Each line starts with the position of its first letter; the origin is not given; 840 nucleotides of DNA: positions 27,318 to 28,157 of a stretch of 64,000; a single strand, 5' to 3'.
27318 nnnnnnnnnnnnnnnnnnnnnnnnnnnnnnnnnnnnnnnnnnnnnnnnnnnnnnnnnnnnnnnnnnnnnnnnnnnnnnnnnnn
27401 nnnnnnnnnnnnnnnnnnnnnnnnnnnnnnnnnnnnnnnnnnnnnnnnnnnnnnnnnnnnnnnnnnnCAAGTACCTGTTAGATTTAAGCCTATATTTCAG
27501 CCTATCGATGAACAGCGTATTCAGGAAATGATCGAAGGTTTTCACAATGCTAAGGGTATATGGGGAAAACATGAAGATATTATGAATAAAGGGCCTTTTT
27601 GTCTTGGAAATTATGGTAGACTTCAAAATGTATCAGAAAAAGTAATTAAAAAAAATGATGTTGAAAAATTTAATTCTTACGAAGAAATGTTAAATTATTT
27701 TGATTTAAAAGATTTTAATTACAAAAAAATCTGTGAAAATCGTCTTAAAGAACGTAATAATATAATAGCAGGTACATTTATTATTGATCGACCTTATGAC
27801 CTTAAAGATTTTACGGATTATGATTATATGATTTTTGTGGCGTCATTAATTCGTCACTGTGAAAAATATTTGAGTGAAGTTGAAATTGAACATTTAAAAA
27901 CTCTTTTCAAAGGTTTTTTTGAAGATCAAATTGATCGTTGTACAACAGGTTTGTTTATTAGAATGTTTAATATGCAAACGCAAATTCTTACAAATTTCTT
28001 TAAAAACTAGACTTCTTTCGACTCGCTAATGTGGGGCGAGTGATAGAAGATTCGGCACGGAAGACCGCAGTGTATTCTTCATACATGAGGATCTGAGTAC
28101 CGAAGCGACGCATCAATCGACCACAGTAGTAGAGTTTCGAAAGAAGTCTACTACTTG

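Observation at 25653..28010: Surface protein with a Pro/Val-rich spacer and a duplicated ~190-aa domain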

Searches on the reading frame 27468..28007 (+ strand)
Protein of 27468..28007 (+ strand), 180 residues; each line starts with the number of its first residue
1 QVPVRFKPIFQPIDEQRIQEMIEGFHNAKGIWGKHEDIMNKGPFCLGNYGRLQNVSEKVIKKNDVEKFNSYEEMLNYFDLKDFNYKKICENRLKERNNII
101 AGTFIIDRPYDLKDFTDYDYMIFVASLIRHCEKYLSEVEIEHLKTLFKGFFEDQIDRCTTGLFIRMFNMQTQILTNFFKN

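Call 33: find_homologous_proteins(query=A5, max_evalue=0.01)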
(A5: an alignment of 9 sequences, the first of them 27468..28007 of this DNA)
Query A5 (9 sequences): 1290 candidates shared short words with the query, none scored E <= 0.01.

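Call 36: find_related_loci(query=A5, collection=genome_contigs, flank=8000)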
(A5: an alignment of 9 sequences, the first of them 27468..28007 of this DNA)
Query A5 (180 aa) in genome_contigs; peptide patterns used: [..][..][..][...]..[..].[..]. (x = any residue, [..] = any of these).
15 stretches matched a pattern; 4 encode a relative of the query (tblastn E <= 1e-3); 4 distinct loci.
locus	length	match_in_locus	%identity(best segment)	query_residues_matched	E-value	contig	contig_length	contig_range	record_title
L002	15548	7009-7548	89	1-180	9e-111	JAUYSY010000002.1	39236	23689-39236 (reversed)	MAG: Alphaproteobacteria bacterium isolate C8_concoct.bin.36 C8_k141_31652, whole genome shotgun sequence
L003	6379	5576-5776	34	115-177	9e-7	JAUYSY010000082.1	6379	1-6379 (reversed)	MAG: Alphaproteobacteria bacterium isolate C8_concoct.bin.36 C8_k141_48865, whole genome shotgun sequence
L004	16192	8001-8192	38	116-174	1e-6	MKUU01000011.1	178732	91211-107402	MAG: Caedibacter sp. 38-128 SCNpilot_expt_500_p_scaffold_168, whole genome shotgun sequence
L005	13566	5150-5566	23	49-170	6e-5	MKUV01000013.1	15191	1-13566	MAG: Caedibacter sp. 37-49 SCNpilot_expt_500_p_scaffold_1689, whole genome shotgun sequence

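Call 45: predict_structure(alignment_id=A5)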
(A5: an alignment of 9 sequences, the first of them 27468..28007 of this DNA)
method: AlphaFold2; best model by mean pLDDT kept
length: 180 residues; sequences in the alignment: 9
mean_pLDDT: 82.6   pTM: 0.81
mean pLDDT of the five models: 82.6, 82.6, 82.5, 78.3, 73.2
residues with pLDDT >= 90: 67; 70-90: 86; 50-70: 18; < 50: 9
segments of 3 or more residues with pLDDT < 50: 1-8
pLDDT, mean of each block of 10 residues (from residue 1): 41 82 90 80 88 86 87 95 91 84 62 74 93 89 93 78 90 85
secondary structure, 60 per line:
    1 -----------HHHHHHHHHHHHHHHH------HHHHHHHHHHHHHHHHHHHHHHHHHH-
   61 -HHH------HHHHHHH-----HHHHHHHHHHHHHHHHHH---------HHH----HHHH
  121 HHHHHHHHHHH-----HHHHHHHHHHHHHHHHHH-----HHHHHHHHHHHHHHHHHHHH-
elements in order: H12-27 H34-59 H71-77 H83-100 H117-131 H137-154 H160-179

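Call 50: search_protein_families(library=pfam, proteins=[L004:6672-8225:+], max_evalue=1)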
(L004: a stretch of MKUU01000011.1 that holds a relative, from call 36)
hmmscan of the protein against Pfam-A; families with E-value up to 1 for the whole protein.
L004:6672-8225:+ (517 aa): 2 families
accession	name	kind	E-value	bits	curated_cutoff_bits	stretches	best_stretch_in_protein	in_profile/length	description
PF02809.26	UIM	-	0.049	13.9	21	1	66-80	1-15/17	Ubiquitin interaction motif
PF05227.19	CHASE3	-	0.14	12.5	28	1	180-237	39-96/138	CHASE3 domain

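Call 65: search_solved_structures(query=A5, max_evalue=10)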
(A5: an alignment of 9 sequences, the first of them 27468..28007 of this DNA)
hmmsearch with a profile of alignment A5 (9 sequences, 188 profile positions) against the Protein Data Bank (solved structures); distinct sequences matched with E-value up to 10: 5.
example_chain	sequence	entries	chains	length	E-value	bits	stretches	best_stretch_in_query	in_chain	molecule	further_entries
5j0l_A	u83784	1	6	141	0.17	14.8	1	7-115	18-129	designed protein 3L6HC2_2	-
5ui5_I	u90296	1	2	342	0.46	13.4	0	53-107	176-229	RNA polymerase sigma factor RpoN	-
3ml0_A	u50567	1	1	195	0.81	12.6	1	96-150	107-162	Penicillin G acylase, alpha subunit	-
3k3w_A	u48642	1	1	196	0.81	12.6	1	96-150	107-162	Penicillin G acylase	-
1t5j_A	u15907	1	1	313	1.1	12.2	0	51-85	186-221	Hypothetical protein MJ1187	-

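Call 68: fold_search(model_id=the predicted structure, library=pdb)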
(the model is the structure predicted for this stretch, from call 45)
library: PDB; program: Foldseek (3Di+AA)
matches with E <= 10: 65; with E <= 0.001: 0
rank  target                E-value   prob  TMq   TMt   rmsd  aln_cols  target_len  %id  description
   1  7xp1                  9.8e-01  0.15  0.26  0.23  19.3       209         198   10  Crystal structure of PmiR from Pseudomonas aeruginosa (released 2023-04-12)
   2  9lp2_D                1.5e+00  0.18  0.27  0.32  16.9       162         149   10  Crystal structure of de novo designed amantadine induced heterodimer dAID23.4 (released 2025-12-17)
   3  4v7f_o                2.6e+00  0.06  0.19  0.11  18.5       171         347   15  Arx1 pre-60S particle. (released 2014-07-09)
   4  8qks_G                2.7e+00  0.06  0.21  0.14  19.0       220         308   10  Plasmodium falciparum reticulocyte-binding protein homologue 5 (PfRH5) bound to R5.034 (released 2024-07-31)
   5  9kvy_B                2.8e+00  0.04  0.16  0.11  17.3       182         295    8  Cryo-EM structure of SLC30A10, determined in asymmetric conformations-one subunit in an inward-facing Mn2+-bound and t (released 2025-10-15)
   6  9cq3_F                3.0e+00  0.04  0.18  0.07  18.3       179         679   12  The gap-filling complex with Pol mu engaged in the NHEJ pathway (released 2025-04-23)
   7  4iui_A                3.1e+00  0.03  0.14  0.13  17.0       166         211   13  Crystal Structure of the Estrogen Receptor alpha Ligand-binding Domain in Complex with Dynamic WAY derivative, 4a (released 2013-03-27)
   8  9s35_A                3.8e+00  0.03  0.17  0.12  18.0       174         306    9  Cryo-EM structure of Candida albicans Vrg4 bound to an inhibitory nanobody. (released 2025-09-03)
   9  7trb_B                4.2e+00  0.02  0.15  0.13  17.3       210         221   10  CRYSTAL STRUCTURE OF FARNESOID X-ACTIVATED RECEPTOR COMPLEXED WITH COMPOUND-32 AKA (1S,3S)-N-({4-[5-(2-FLUOROPR OPAN-2 (released 2022-06-29)
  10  7xp0                  4.4e+00  0.07  0.26  0.24  18.6       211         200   10  Crystal structure of PmiR from Pseudomonas aeruginosa (released 2023-04-12)
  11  8uao_A                4.6e+00  0.07  0.28  0.23  12.7       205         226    8  DpHF18 filament (released 2024-04-10)
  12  8umu_D                4.6e+00  0.06  0.25  0.15  16.0       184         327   15  Atomic model of the human CTF18-RFC-PCNA binary complex in the four-subunit binding state (state 3) (released 2024-05-08)
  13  8qws_A                4.6e+00  0.04  0.18  0.12  18.7       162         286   17  Crystal structure of CotB2 variant V80L in complex with alendronate (released 2024-04-24)
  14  8qws_B                4.6e+00  0.04  0.18  0.12  18.5       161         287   18  Crystal structure of CotB2 variant V80L in complex with alendronate (released 2024-04-24)
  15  7f73_A                4.6e+00  0.04  0.19  0.15  13.5       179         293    9  Cryo-EM structure of human TMEM120B (released 2021-09-01)
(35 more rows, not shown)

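Call 70: find_related_loci(query=A5, collection=metagenome_contigs, flank=6000)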
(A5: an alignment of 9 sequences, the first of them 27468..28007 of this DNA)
Query A5 (180 aa) in metagenome_contigs; peptide patterns used: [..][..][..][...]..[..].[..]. (x = any residue, [..] = any of these).
29 stretches matched a pattern; 2 encode a relative of the query (tblastn E <= 1e-3); 2 distinct loci.
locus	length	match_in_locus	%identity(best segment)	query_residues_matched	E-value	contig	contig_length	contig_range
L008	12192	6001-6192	38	116-174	5e-7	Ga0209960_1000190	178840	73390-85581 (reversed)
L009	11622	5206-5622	23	49-170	3e-5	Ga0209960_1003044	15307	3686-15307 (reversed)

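Call 74: search_protein_families(library=phrogs, proteins=[L004:6672-8225:+], max_evalue=0.01)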
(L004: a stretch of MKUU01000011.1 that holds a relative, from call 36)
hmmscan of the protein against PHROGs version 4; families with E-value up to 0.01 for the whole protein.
L004:6672-8225:+ (517 aa): 1 family
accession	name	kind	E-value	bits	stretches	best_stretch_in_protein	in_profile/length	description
phrog_38268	-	unknown function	0.0063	17.5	0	402-479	18-95/124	-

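Call 75: search_protein_families(library=padloc, proteins=[L004:6672-8225:+], max_evalue=0.01)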
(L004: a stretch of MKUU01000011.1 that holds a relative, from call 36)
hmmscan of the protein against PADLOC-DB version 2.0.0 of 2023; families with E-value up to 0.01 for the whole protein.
L004:6672-8225:+ (517 aa): 0 families
